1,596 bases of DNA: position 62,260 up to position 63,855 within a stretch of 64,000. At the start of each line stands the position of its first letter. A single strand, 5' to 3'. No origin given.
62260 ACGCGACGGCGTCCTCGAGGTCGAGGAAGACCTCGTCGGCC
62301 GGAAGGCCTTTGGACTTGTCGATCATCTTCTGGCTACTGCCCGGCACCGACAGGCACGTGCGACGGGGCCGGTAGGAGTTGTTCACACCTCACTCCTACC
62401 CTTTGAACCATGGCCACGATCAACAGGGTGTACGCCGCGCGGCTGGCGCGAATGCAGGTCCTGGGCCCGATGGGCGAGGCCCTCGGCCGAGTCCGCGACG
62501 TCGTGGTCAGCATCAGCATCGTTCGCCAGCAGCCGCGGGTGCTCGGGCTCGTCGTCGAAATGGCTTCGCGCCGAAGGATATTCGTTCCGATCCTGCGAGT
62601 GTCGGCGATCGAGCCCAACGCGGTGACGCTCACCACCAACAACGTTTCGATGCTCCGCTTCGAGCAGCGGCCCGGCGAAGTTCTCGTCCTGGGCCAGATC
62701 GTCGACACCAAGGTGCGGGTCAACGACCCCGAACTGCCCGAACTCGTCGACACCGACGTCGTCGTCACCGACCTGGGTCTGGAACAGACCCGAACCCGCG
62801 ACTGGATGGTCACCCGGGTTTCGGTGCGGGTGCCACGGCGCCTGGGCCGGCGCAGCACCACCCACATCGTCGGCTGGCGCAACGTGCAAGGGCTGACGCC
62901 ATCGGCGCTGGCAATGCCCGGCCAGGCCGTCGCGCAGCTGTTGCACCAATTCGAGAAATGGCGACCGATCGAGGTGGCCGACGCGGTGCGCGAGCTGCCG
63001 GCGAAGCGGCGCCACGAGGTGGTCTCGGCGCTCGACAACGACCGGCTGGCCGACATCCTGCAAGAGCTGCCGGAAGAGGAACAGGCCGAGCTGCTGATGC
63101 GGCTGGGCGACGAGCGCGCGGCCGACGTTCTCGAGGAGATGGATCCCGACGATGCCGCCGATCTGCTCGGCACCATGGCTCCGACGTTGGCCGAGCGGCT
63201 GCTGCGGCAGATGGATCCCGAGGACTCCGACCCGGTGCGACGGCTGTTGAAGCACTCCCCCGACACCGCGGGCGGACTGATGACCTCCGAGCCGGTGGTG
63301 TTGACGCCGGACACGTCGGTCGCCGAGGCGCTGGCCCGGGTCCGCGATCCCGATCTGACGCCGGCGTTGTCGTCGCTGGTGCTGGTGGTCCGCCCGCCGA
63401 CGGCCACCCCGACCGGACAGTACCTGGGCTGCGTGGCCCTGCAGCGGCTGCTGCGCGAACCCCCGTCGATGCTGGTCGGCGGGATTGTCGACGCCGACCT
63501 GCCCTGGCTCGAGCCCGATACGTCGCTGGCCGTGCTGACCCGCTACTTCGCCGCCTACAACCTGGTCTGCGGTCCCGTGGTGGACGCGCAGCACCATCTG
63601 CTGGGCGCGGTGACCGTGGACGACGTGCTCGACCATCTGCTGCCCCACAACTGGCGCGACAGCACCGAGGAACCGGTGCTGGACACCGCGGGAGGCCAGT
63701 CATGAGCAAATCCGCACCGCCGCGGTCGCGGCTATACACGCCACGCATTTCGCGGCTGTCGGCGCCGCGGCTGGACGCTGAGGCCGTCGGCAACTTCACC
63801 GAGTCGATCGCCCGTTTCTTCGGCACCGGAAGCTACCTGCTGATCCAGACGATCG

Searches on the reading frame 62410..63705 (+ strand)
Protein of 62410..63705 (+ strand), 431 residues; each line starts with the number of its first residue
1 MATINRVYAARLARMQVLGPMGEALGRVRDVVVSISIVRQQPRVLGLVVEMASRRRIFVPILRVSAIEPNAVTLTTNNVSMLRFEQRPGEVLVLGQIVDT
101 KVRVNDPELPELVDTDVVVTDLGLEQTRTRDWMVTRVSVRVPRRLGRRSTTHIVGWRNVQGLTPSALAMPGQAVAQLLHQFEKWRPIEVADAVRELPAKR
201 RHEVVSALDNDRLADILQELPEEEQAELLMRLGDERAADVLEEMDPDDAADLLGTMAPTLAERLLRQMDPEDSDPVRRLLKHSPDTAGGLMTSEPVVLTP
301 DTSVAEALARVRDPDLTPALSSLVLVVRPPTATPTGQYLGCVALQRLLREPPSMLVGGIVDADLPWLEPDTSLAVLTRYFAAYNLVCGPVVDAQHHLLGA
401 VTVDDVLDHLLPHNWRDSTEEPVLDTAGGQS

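Call 35: search_protein_families(library=pfam, proteins=[window:62410-63705:+], max_evalue=0.0001)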
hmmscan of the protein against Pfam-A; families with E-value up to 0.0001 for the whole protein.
window:62410-63705:+ (431 aa): 3 families
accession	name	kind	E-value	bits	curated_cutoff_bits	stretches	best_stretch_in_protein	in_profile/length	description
PF03448.22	MgtE_N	-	4.4e-24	85.4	25.9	1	185-285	2-102/102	MgtE intracellular N domain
PF00571.33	CBS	-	1.3e-11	45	24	0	356-410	1-55/57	CBS domain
PF14841.11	FliG_M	-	3.7e-06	27.5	25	0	204-232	19-47/76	FliG middle domain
